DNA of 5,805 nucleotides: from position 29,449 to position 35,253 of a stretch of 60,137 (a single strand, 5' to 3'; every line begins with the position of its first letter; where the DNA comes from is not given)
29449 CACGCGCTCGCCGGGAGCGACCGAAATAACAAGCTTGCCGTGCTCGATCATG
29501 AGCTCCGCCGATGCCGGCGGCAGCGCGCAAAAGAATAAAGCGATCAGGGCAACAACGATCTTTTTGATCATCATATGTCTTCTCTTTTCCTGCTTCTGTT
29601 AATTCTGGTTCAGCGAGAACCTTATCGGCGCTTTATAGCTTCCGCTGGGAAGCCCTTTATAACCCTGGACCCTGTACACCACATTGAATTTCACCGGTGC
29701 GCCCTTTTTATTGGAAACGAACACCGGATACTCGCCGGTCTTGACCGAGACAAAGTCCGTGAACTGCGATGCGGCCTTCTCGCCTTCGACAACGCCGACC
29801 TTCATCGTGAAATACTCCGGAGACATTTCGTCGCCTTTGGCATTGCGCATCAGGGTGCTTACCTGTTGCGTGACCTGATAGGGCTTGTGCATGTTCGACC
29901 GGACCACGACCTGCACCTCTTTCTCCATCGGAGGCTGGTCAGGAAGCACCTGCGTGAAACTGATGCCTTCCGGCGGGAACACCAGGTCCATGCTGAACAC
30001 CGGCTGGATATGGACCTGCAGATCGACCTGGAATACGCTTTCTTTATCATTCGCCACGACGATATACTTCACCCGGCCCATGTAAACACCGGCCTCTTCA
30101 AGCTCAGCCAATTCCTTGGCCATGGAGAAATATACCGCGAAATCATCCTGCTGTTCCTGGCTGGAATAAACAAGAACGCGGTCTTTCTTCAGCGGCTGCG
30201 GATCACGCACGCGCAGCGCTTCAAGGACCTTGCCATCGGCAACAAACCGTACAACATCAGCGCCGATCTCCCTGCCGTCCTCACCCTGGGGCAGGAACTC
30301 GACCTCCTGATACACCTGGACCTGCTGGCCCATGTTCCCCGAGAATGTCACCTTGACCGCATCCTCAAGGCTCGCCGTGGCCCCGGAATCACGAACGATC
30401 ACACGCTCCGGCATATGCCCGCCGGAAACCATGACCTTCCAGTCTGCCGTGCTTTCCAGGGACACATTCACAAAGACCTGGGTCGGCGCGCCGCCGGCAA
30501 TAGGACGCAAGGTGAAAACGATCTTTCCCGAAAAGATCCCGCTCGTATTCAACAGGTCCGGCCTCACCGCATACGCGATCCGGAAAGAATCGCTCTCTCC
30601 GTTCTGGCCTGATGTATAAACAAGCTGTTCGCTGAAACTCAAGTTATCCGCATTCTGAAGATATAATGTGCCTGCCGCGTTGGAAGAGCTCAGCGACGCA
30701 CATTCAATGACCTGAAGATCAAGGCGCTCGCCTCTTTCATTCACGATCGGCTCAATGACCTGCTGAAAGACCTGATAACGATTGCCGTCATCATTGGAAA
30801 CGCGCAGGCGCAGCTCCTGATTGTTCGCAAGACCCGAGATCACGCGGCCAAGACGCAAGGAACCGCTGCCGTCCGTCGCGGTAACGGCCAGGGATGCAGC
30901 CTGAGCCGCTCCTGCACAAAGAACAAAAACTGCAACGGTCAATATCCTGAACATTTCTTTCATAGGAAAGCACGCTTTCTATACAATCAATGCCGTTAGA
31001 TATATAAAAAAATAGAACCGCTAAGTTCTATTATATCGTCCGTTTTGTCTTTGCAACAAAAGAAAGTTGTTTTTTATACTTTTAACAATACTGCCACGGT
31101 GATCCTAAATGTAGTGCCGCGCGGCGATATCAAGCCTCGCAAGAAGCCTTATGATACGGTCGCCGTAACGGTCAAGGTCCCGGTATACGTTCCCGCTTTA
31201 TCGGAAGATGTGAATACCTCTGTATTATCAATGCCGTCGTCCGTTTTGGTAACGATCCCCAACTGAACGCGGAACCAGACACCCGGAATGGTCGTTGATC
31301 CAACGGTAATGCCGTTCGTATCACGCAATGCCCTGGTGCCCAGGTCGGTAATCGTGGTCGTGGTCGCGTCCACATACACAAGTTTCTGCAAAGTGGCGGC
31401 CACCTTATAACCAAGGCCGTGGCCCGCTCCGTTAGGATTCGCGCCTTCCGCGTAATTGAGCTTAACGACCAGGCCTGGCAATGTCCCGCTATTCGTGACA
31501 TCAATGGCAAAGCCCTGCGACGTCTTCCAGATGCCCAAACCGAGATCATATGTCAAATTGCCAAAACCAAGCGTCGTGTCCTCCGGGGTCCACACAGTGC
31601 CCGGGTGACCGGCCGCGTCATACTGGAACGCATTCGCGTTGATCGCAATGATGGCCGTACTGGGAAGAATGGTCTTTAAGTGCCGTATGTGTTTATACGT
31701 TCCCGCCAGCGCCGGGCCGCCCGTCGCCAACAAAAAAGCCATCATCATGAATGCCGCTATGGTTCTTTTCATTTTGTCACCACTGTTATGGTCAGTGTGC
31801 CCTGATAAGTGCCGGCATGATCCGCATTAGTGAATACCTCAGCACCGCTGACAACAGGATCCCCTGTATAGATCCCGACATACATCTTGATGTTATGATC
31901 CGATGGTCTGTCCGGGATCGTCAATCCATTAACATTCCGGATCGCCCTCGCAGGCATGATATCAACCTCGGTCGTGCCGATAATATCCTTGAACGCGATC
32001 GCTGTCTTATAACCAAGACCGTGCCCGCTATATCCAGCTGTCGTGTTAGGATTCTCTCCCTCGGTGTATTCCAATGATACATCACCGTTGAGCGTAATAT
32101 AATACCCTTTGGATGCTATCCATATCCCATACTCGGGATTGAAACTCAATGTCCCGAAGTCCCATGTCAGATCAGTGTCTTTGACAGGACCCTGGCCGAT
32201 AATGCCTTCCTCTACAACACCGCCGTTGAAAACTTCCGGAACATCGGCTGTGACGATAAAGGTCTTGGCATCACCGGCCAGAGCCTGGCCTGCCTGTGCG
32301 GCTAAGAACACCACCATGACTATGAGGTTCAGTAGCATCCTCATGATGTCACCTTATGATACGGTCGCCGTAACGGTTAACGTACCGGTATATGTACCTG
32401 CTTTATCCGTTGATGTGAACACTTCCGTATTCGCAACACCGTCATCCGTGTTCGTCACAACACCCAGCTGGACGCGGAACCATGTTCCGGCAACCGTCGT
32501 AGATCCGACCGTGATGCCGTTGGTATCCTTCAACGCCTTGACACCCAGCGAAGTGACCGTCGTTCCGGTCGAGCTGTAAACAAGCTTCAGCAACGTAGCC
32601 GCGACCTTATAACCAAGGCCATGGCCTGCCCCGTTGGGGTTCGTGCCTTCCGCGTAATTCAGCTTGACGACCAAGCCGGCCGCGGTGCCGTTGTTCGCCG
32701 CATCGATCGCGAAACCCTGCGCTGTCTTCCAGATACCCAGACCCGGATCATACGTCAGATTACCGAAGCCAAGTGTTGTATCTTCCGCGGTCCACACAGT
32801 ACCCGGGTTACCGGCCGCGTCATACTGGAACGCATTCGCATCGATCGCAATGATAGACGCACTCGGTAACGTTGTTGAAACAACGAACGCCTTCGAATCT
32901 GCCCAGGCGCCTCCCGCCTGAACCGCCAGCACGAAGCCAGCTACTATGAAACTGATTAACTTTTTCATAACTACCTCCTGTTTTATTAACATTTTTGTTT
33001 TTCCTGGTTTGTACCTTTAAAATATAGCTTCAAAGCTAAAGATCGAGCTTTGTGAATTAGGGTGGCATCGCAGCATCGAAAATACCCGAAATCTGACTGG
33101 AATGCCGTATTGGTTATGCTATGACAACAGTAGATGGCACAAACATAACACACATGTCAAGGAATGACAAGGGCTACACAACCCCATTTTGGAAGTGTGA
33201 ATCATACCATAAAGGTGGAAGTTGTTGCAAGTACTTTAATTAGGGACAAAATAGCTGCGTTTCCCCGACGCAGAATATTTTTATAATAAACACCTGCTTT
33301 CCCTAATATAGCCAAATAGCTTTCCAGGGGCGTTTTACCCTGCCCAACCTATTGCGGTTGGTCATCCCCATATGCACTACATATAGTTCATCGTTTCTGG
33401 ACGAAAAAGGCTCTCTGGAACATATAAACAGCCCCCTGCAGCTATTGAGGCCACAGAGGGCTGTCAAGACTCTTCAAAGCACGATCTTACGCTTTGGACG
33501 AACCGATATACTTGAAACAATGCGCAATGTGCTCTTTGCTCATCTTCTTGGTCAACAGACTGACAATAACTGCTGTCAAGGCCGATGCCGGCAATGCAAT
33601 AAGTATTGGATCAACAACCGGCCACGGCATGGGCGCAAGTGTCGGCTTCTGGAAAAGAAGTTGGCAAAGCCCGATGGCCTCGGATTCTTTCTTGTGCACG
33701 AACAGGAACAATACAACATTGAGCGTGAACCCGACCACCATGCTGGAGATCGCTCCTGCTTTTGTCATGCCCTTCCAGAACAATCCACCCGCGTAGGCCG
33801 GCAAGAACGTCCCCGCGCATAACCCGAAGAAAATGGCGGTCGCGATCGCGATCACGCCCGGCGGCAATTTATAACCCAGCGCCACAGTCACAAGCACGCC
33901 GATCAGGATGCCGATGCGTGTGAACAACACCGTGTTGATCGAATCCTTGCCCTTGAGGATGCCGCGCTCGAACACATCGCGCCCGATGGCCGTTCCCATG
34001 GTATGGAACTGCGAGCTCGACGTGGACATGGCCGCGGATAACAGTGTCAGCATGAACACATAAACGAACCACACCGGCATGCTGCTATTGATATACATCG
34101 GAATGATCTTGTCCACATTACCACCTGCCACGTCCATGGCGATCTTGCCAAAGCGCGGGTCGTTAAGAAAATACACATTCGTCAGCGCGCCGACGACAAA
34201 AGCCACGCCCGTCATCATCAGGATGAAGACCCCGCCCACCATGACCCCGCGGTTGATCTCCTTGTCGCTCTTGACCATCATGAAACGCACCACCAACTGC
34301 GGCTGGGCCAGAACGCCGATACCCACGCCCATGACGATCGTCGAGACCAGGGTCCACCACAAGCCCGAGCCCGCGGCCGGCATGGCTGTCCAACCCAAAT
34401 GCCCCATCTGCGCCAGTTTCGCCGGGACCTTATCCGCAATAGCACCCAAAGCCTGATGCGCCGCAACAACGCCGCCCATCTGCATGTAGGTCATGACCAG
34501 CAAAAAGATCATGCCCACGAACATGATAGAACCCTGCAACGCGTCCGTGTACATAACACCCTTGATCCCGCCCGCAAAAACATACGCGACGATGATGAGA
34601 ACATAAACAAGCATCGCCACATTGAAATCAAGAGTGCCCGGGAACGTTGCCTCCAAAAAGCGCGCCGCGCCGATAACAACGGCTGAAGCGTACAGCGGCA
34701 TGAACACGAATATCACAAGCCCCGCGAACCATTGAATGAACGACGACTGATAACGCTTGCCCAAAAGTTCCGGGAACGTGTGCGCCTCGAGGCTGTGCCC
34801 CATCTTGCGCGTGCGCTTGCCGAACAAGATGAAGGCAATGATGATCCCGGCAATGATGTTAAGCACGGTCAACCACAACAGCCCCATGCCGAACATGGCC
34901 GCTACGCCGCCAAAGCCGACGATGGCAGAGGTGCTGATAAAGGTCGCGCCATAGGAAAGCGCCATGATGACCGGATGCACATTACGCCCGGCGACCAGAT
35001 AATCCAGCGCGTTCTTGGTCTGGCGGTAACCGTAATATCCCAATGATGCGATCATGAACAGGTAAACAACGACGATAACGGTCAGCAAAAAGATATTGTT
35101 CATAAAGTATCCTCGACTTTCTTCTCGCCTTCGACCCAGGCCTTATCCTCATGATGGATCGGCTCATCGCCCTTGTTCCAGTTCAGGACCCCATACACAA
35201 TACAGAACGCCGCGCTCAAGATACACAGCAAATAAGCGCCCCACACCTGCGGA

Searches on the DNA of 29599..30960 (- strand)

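Call 25: search_rna_families(sources=[L006, L007, L008], threshold=gathering)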
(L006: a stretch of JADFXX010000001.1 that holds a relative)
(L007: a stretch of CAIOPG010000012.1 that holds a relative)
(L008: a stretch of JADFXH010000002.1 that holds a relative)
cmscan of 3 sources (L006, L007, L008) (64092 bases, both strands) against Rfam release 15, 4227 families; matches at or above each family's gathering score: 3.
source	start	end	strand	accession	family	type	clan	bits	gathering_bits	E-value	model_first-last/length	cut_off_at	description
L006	16585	16675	-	RF01051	c-di-GMP-I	Cis-reg; riboswitch;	CL00126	77.4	35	1.8e-13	1-87/87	no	c-di-GMP-I riboswitch aptamer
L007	16933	17024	-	RF01051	c-di-GMP-I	Cis-reg; riboswitch;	CL00126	75.9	35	4.2e-13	1-87/87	no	c-di-GMP-I riboswitch aptamer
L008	16404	16494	-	RF03167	c-di-GMP-I-GGC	Cis-reg; riboswitch;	CL00126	63.5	59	1.2e-12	1-80/80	no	c-di-GMP-I-GGC riboswitch aptamer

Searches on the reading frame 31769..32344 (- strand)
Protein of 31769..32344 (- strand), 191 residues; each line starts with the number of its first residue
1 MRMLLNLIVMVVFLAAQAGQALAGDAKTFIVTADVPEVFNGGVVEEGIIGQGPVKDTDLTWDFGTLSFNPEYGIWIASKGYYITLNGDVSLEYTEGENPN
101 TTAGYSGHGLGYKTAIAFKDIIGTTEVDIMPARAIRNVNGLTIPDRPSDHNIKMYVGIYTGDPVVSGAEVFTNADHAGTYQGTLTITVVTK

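Call 4: search_protein_families(library=pfam, proteins=[window:31769-32344:-], max_evalue=1)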
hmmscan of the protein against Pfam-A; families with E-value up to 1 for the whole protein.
window:31769-32344:- (191 aa): 1 family
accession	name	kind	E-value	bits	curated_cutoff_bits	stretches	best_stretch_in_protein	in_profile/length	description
PF06510.16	DUF1102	-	0.027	15.1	22.2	1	81-124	17-57/141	Protein of unknown function (DUF1102)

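Call 10: search_protein_families(library=ncbifam, proteins=[window:31769-32344:-], max_evalue=0.1)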
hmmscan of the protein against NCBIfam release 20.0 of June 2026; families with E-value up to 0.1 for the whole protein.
window:31769-32344:- (191 aa): 0 families

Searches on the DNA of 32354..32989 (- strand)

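Call 15: search_rna_families(source=L001, threshold=evalue, max_evalue=1)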
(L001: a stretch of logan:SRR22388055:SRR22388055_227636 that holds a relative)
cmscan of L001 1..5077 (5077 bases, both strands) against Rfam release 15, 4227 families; matches with E-value up to 1: 2.
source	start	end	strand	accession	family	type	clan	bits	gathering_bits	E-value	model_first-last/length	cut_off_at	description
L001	1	28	-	RF04351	Plastid-psbl-rps4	Cis-reg;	-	33.4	68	0.00027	1-28/53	3'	Plastid-psbl-rps4 3UTR RNA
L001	76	145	-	RF04255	MIR8001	Gene; miRNA;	-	24.6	90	0.23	1-67/67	no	MIR8001 microRNA precursor family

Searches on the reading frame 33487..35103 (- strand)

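Call 10: search_protein_families(library=ncbifam, proteins=[window:33487-35103:-], max_evalue=0.1)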
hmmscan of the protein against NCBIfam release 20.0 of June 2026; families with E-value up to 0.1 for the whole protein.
window:33487-35103:- (538 aa): 10 families
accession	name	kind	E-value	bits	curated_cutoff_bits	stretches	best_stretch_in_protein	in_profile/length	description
TIGR02121.1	Na_Pro_sym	equivalog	3.1e-54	184.5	515.5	1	7-472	3-443/488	sodium/proline symporter PutP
TIGR00813.1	sss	superfamily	1.5e-48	165.9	184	1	35-458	1-411/411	sodium/solute symporter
TIGR02119.1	panF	equivalog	1.1e-43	150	328.05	1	10-471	6-443/471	sodium/pantothenate symporter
NF011948.0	PRK15419.1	equivalog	1.4e-34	119.9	955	1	8-465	8-444/502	sodium/proline symporter PutP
TIGR03648.1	Na_symport_lg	subfamily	2e-34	118.9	320.75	2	341-524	357-536/547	VC_2705 family sodium/solute symporter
NF009135.0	PRK12488.1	subfamily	2.3e-22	79.3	850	1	10-532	37-534/549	cation/acetate symporter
NF006903.2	PRK09395.1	subfamily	3.5e-20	71.9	750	1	9-522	39-525/552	cation/acetate symporter ActP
NF058657.1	MncbAcdTpMctC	equivalog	1.5e-16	60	670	1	3-525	8-506/527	monocarboxylic acid transporter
NF007790.0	PRK10484.1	equivalog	1.9e-14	53.4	401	1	6-471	6-456/527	solute:sodium symporter family transporter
TIGR02711.1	symport_actP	equivalog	1.5e-13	50.4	1099.25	1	9-469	34-479/549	cation/acetate symporter ActP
